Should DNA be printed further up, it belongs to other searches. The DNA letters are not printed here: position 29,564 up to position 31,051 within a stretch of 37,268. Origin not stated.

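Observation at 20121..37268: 17-kb candidate catabolic island built around three cytoplasmic LVIVD beta-propeller paralogs; pathway not recognisable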

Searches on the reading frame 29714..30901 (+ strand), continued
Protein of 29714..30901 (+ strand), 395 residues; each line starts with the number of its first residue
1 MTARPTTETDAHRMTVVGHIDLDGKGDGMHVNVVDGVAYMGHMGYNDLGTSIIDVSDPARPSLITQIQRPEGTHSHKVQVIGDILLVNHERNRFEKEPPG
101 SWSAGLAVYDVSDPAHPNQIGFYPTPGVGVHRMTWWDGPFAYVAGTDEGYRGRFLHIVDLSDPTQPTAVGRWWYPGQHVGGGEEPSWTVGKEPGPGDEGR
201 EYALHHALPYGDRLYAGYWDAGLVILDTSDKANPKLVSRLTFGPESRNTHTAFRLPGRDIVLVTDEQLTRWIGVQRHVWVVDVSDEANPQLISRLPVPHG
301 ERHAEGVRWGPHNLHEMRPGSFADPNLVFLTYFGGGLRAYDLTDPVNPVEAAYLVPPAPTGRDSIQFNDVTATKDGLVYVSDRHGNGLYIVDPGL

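Call 37: find_related_loci(query=A2, collection=genome_contigs, flank=10000)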
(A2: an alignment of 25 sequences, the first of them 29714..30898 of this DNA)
Query A2 (395 aa) in genome_contigs; peptide patterns used: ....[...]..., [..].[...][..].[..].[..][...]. (x = any residue, [..] = any of these).
600 stretches matched a pattern (row limit reached: there are more); 545 encode a relative of the query (tblastn E <= 1e-3); the best 80 are kept; 80 distinct loci.
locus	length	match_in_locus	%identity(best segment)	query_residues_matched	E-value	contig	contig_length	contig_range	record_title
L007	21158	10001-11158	82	10-395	0e+0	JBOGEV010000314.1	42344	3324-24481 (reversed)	MAG: Acidimicrobiia bacterium isolate M3-S_maxbin2.bin.341 k127_2955669, whole genome shotgun sequence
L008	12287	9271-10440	79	6-395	0e+0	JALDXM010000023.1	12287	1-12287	MAG: Actinomycetota bacterium isolate MCT-CON-17 NODE_739_length_12287_cov_4.232750, whole genome shotgun sequence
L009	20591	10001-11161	73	9-395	0e+0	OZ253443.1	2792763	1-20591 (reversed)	MAG: Acidimicrobiia bacterium isolate 563c3fc9-303a-4188-a37b-32c8faebca22 genome assembly, chromosome: 1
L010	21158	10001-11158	55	8-392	1e-138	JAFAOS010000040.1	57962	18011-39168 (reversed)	MAG: Chloroflexota bacterium isolate CP_BM_ER_18 BM_ER_k147_5931171, whole genome shotgun sequence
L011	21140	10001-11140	51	8-392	2e-116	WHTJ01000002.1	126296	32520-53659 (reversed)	MAG: Propionibacteriales bacterium isolate Dino_bin33 NODE_130_length_126296_cov_16.589, whole genome shotgun sequence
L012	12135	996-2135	52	14-392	2e-116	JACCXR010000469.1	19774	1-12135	MAG: Euzebyaceae bacterium isolate MGR_bin183 SD2897-2912_k127_8158063, whole genome shotgun sequence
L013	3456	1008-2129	49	10-392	5e-116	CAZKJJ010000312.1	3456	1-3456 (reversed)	MAG TPA_asm: uncultured Acidimicrobiia bacterium isolate SRP321284_co1_79 genome assembly, contig: NODE_42973_length_345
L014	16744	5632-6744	49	10-393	2e-110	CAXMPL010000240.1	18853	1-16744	MAG: uncultured Kiloniellales bacterium isolate 07C-BC-St03_bin.26.orig genome assembly, contig: k141_229516, whole geno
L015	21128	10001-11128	47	5-393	9e-107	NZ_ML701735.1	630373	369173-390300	Nocardioides caldifontis strain YIM 730233 Scaffold2, whole genome shotgun sequence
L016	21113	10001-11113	47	10-393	2e-105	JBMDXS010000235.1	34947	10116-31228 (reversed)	MAG: Acidimicrobiia bacterium isolate FBaSoil1_17 FBaSoil1_contig235, whole genome shotgun sequence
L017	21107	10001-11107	47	10-391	3e-105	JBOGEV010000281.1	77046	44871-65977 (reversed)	MAG: Acidimicrobiia bacterium isolate M3-S_maxbin2.bin.341 k127_3153502, whole genome shotgun sequence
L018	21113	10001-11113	48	10-393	2e-104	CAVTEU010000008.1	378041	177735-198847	MAG: uncultured Actinomycetes bacterium isolate MFD09267.bin.2.26 genome assembly, contig: contig_31004, whole genome sh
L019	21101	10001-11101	47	14-393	7e-104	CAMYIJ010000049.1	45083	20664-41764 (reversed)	MAG: uncultured Acidimicrobiaceae bacterium isolate FCS_M_Acidobacteriota_17 genome assembly, contig: scaffold_1606, who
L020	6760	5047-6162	46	9-393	2e-103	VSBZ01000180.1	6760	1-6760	MAG: Micromonosporaceae bacterium isolate ZCMRG03 NODE_2733_length_6760_cov_3.854666, whole genome shotgun sequence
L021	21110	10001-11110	48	11-393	2e-103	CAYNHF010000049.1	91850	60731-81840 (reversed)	MAG TPA_asm: uncultured Acidimicrobiaceae bacterium isolate binchicken_co231_36 genome assembly, contig: k141_719232, wh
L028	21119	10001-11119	46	10-395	4e-101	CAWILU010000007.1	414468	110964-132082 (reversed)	MAG: uncultured Acidobacteriota bacterium isolate MFD05176.bin.2.204 genome assembly, contig: contig_85590, whole genome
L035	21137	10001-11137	41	9-395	2e-99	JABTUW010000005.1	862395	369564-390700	MAG: Anaerolineales bacterium isolate H5_CFX7 seq005, whole genome shotgun sequence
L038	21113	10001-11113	45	10-393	2e-98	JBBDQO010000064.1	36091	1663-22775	MAG: Acidimicrobiia bacterium isolate LejiaC_64_14 Lejia_C_2708_length_36091_cov_8, whole genome shotgun sequence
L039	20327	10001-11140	45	6-393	5e-98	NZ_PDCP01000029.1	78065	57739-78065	Mycolicibacterium agri strain CCUG37673 N29L78065C36, whole genome shotgun sequence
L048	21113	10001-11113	42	10-393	2e-95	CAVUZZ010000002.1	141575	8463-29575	MAG: uncultured Actinomycetes bacterium isolate MFD05567.bin.2.19 genome assembly, contig: contig_174290, whole genome s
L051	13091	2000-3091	43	17-393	8e-95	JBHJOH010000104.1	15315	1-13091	MAG: Acidimicrobiia bacterium isolate al_S2C1326_1 S2Ck119_1002781, whole genome shotgun sequence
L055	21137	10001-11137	43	6-393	3e-93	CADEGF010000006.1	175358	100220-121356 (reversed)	MAG: uncultured Mycobacteriaceae bacterium isolate Mycobacteriaceae sp. RBC062 genome assembly, contig: MAG062_6, whole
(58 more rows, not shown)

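Call 40: fold_search(model_id=the predicted structure, library=pdb)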
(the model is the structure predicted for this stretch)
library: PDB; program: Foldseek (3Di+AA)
matches with E <= 10: 1287; with E <= 0.001: 874
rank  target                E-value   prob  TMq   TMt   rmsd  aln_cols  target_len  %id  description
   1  5hrm_B                6.7e-16  1.00  0.69  0.56   5.9       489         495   18  Crystal structure of phosphotriesterase from Sphingobium sp. TCM1 (released 2016-07-13)
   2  5hrm_A                8.9e-16  1.00  0.68  0.55   6.0       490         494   17  Crystal structure of phosphotriesterase from Sphingobium sp. TCM1 (released 2016-07-13)
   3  6ttu_T                1.5e-08  1.00  0.59  0.59   6.6       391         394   12  Ubiquitin Ligation to substrate by a cullin-RING E3 ligase at 3.7A resolution: NEDD8-CUL1-RBX1 N98R-SKP1-monomeric b-T (released 2020-02-12)
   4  4h5j_B                1.7e-08  1.00  0.57  0.64   6.4       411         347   11  Crystal Structure of the Guanine Nucleotide Exchange Factor Sec12 (P64 form) (released 2012-11-07)
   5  6g6o_A                2.7e-08  1.00  0.51  0.62   7.3       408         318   10  Crystal structure of the computationally designed Ika8 protein: crystal packing No.1 in P63 (released 2018-11-28)
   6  8xi3_B                3.6e-08  1.00  0.60  0.61   4.7       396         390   10  Structure of mouse SCMC-14-3-3gama complex (released 2024-10-02)
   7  8h93_B                3.6e-08  1.00  0.58  0.62   4.8       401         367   10  Structure of dimeric mouse SCMC core complex (released 2024-01-10)
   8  9l4j_B                4.1e-08  1.00  0.61  0.67   6.6       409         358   11  Structure of mouse SCMCcore complex contain ZBED3 (released 2025-10-01)
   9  9co0_B                4.3e-08  1.00  0.52  0.59   6.3       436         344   11  CryoEM structure of BAM in complex with the PTB2 open-state inhibitor (in SMA nanodisc) (released 2024-12-25)
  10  4h5j_A                4.8e-08  1.00  0.57  0.64   6.5       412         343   12  Crystal Structure of the Guanine Nucleotide Exchange Factor Sec12 (P64 form) (released 2012-11-07)
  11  4h5i_A                6.0e-08  1.00  0.59  0.66   5.9       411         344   11  Crystal Structure of the Guanine Nucleotide Exchange Factor Sec12 (P1 form) (released 2012-11-07)
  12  8x7v_C                7.0e-08  1.00  0.57  0.64   5.3       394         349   12  Structure of human SCMC ternary complex (released 2024-10-09)
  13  1xip                  7.3e-08  1.00  0.56  0.60   6.3       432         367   10  Crystal Structure of the N-terminal Domain of Nup159 (released 2004-12-14)
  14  3oky_B                7.3e-08  1.00  0.55  0.42  11.8       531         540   12  Plexin A2 in complex with Semaphorin 6A (released 2010-10-13)
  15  6m90_A                9.3e-08  1.00  0.57  0.56   6.8       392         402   12  Monophosphorylated pSer33 b-Catenin peptide, b-TrCP/Skp1, NRX-2776 ternary complex (released 2019-04-03)
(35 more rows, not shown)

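Call 56: search_dna_similar(query=window:29714-30898:+, collection=plasmids, mode=protein, max_rows=30)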
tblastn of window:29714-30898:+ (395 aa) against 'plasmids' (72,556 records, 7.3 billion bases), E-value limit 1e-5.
Records with a match: 78; places in all: 83; records where one place covers at least 80% of the query: 70.
Best place of each record, by identity: <60% 78.
By first word of the organism name: Sinorhizobium 15; Rahnella 12; Erwinia 10; Rhizobium 7; Shinella 4; Skermanella 3; Klebsiella 2; Martelella 2; Halorussus 2; Streptomyces 2; and 19 more.
By predicted mobility (MOB-suite, as given by PLSDB): non-mobilizable 58; conjugative 15; mobilizable 5.
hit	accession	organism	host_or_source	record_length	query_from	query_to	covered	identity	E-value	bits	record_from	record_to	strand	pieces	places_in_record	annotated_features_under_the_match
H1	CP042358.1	Rahnella aquatilis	hyacinth,plant,hyacinth bulb, basal ...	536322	1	392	99%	39.4%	1e-75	262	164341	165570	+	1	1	hypothetical protein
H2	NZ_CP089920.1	Rahnella victoriana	single cell,soil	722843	5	392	98%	38.9%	2e-73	256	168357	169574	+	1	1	LVIVD repeat-containing protein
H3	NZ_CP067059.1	Rahnella aceris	-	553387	5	392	98%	38.9%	3e-73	255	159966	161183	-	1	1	LVIVD repeat-containing protein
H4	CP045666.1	Enterobacteriaceae bacterium Kacie_13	Bacteria culture,Stream water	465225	11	392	97%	39.5%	8e-76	263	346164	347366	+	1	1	hypothetical protein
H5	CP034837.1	Rahnella aquatilis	Food spoilage microflora,food/cold ...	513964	5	392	98%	38.7%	4e-73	255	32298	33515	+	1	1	hypothetical protein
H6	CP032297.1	Rahnella aquatilis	Sakura tree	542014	5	392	98%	38.7%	4e-73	255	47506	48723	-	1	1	hypothetical protein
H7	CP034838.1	Rahnella aquatilis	Food spoilage microflora,food/cold ...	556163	5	392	98%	38.7%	4e-73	255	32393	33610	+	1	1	hypothetical protein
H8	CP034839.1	Rahnella aquatilis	Food spoilage microflora,food/cold ...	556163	5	392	98%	38.7%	4e-73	255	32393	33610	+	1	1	hypothetical protein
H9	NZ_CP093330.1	Rahnella aceris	whole organism,grassland soil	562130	5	392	98%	38.7%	4e-73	255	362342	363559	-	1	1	LVIVD repeat-containing protein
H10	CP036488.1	Rahnella aquatilis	cell culture,Rice-wheat rotation soil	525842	5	392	98%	38.4%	9e-73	254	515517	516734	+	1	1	hypothetical protein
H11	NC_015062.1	Rahnella aceris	-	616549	5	392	98%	38.4%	9e-73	254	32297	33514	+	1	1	LVIVD repeat-containing protein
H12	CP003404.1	Rahnella aquatilis HX2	-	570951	5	392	98%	38.4%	3e-72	252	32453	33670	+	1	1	hypothetical protein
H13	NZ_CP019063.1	Rahnella sikkimica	bacteria,soil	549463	11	392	97%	39.0%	3e-74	258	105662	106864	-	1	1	LVIVD repeat-containing protein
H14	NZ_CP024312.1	Rhizobium sp. NXC24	Phaseolus vulgaris,cell culture,plant ...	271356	11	394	97%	38.8%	1e-72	253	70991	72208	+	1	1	hypothetical protein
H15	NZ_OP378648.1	Klebsiella pneumoniae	-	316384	1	392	99%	37.6%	6e-76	263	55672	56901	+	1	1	LVIVD repeat-containing protein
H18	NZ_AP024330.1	Erwinia rhapontici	Brassica rapa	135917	11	392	97%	38.5%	1e-75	262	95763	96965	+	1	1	LVIVD repeat-containing protein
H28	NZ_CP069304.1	Shinella sp. PSBB067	monoisolate,Minnesota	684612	11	392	97%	37.6%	1e-72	253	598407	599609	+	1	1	hypothetical protein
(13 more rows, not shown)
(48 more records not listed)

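Call 57: get_annotated_region(hit=H11, flank=12000)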
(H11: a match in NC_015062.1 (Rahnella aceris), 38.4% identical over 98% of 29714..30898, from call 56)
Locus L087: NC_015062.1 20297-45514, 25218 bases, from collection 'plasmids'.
description: Rahnella aceris plasmid pRAHAQ01, complete sequence
organism: Rahnella aceris (NCBI taxid 2703885)
taxonomy: Bacteria; Pseudomonadota; Gammaproteobacteria; Enterobacterales; Yersiniaceae; Rahnella; Rahnella aceris
host: -; source: -; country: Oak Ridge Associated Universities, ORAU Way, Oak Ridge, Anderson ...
typing (MOB-suite, as given by PLSDB): non-mobilizable; replicon rep_cluster_1067
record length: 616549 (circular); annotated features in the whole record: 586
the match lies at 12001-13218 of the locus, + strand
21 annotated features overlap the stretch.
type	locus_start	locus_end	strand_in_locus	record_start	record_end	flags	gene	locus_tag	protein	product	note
CDS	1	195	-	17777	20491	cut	mgtA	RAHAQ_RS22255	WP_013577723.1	magnesium-translocating P-type ATPase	GO:0015693 - magnesium ion transport [Evidence IEA]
CDS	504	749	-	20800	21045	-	-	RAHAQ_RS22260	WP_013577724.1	hypothetical protein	-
CDS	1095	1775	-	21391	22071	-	-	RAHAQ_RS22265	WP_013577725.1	oligogalacturonate-specific porin KdgM family protein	-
CDS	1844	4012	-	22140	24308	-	-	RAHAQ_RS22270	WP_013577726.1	right-handed parallel beta-helix repeat-containing protein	-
CDS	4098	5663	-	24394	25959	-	-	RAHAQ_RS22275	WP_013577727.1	MFS transporter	GO:0055085 - transmembrane transport [Evidence IEA]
CDS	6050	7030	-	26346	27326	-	-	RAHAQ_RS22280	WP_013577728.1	VirK/YbjX family protein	-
CDS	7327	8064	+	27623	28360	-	-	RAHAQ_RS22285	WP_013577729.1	acid phosphatase PhoC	-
CDS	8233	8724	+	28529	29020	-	tssD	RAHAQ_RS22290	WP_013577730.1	type VI secretion system tube protein TssD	-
CDS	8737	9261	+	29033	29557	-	-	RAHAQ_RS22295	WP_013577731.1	DUF2778 domain-containing protein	-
CDS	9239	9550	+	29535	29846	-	-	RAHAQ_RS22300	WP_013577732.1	hypothetical protein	-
CDS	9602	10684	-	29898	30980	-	-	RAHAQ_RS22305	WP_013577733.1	oxidoreductase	-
CDS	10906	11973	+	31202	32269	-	-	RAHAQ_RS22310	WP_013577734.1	sugar ABC transporter substrate-binding protein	-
CDS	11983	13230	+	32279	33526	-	-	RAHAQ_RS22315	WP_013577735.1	LVIVD repeat-containing protein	-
CDS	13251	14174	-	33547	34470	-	-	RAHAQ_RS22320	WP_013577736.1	DMT family transporter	GO:0055085 - transmembrane transport [Evidence IEA]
CDS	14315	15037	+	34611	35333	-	-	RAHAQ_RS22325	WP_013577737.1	2-phosphosulfolactate phosphatase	-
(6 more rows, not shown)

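Call 58: get_annotated_region(hit=H14, flank=12000)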
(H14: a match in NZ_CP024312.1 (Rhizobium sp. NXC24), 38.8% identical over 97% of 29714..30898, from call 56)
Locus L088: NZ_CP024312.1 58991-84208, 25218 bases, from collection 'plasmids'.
description: Rhizobium sp. NXC24 plasmid pRspNXC24a, complete sequence
organism: Rhizobium sp. NXC24 (NCBI taxid 2048897)
taxonomy: Bacteria; Pseudomonadota; Alphaproteobacteria; Hyphomicrobiales; Rhizobiaceae; Rhizobium; Rhizobium sp. NXC24
host: -; source: Phaseolus vulgaris,cell culture,plant nodule in agricultural field; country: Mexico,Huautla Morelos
typing (MOB-suite, as given by PLSDB): conjugative; replicon rep_cluster_2437; relaxase MOBP; mating-pair formation MPF_T
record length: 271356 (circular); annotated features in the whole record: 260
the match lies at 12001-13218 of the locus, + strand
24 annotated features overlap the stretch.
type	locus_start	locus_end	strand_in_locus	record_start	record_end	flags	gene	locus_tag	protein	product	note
CDS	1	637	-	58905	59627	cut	-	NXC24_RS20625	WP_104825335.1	ABC transporter ATP-binding protein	-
CDS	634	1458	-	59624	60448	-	-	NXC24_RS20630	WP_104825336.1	ABC transporter ATP-binding protein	-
CDS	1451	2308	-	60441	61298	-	-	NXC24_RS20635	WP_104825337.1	ABC transporter permease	-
CDS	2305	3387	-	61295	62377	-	-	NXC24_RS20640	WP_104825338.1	ABC transporter permease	GO:0055085 - transmembrane transport [Evidence IEA]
CDS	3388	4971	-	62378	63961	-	-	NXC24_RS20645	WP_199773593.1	ABC transporter substrate-binding protein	-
CDS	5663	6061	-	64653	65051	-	-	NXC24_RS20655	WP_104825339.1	RidA family protein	-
CDS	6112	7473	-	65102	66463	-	-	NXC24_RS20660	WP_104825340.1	PLP-dependent transferase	GO:0019346 - transsulfuration [Evidence IEA]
CDS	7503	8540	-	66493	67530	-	-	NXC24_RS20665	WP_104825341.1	2-oxoglutarate and iron-dependent oxygenase domain-containing protein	-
CDS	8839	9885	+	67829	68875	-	-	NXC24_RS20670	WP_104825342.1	ABC transporter substrate-binding protein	-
CDS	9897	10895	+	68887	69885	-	-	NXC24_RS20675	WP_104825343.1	ABC transporter permease subunit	GO:0055085 - transmembrane transport [Evidence IEA]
CDS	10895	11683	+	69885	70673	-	-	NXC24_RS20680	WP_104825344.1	ABC transporter ATP-binding protein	GO:0006810 - transport [Evidence IEA]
CDS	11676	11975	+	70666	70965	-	-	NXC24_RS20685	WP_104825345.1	hypothetical protein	-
CDS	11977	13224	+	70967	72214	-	-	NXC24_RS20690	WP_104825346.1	hypothetical protein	-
CDS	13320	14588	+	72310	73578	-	-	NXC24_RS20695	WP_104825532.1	SfnB family sulfur acquisition oxidoreductase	GO:0006790 - sulfur compound metabolic process [Evidence IEA]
CDS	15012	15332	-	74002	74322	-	-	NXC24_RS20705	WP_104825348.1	ferredoxin family protein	-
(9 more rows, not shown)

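Call 59: get_annotated_region(hit=H18, flank=9000)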
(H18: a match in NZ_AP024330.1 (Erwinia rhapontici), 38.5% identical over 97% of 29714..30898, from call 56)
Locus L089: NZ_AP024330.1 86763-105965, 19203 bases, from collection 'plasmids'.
description: Erwinia rhapontici strain MAFF 311153 plasmid pERA53, complete sequence
organism: Erwinia rhapontici (NCBI taxid 55212)
taxonomy: Bacteria; Pseudomonadota; Gammaproteobacteria; Enterobacterales; Erwiniaceae; Erwinia; Erwinia rhapontici
host: -; source: Brassica rapa; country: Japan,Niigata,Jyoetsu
typing (MOB-suite, as given by PLSDB): non-mobilizable
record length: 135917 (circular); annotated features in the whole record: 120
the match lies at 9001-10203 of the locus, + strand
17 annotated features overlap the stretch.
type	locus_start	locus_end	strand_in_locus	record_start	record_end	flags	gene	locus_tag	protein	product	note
CDS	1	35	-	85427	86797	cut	-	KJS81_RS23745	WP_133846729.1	DHA2 family efflux MFS transporter permease subunit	GO:0009410 - response to xenobiotic stimulus [Evidence IEA]; GO:0006855 - xenobiotic transmembrane transport [Evidence ...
CDS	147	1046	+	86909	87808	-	-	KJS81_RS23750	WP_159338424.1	LysR family transcriptional regulator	-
CDS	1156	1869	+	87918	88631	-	-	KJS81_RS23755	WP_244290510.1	SDR family oxidoreductase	-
CDS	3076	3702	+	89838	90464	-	parA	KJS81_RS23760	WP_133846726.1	ParA family partition ATPase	-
CDS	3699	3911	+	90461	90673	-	-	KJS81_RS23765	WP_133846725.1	plasmid partition protein ParG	-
CDS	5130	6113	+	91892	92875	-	-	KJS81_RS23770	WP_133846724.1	replication initiation protein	GO:0006270 - DNA replication initiation [Evidence IEA]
CDS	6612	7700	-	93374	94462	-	-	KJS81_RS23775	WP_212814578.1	oxidoreductase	-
CDS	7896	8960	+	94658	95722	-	-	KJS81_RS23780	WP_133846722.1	sugar ABC transporter substrate-binding protein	-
CDS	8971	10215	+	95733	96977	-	-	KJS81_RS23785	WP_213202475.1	LVIVD repeat-containing protein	-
CDS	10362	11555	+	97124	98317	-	-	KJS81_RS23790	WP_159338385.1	GTP-binding protein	-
CDS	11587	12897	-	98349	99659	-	-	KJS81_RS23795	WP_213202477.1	PAS domain-containing methyl-accepting chemotaxis protein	GO:0006935 - chemotaxis [Evidence IEA]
CDS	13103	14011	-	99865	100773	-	-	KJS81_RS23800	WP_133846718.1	EamA family transporter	-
CDS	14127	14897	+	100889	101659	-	-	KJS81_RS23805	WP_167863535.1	helix-turn-helix transcriptional regulator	GO:0006355 - regulation of DNA-templated transcription [Evidence IEA]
CDS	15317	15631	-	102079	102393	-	-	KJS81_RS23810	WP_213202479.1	hypothetical protein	-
CDS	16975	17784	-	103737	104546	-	-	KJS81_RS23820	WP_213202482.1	hypothetical protein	-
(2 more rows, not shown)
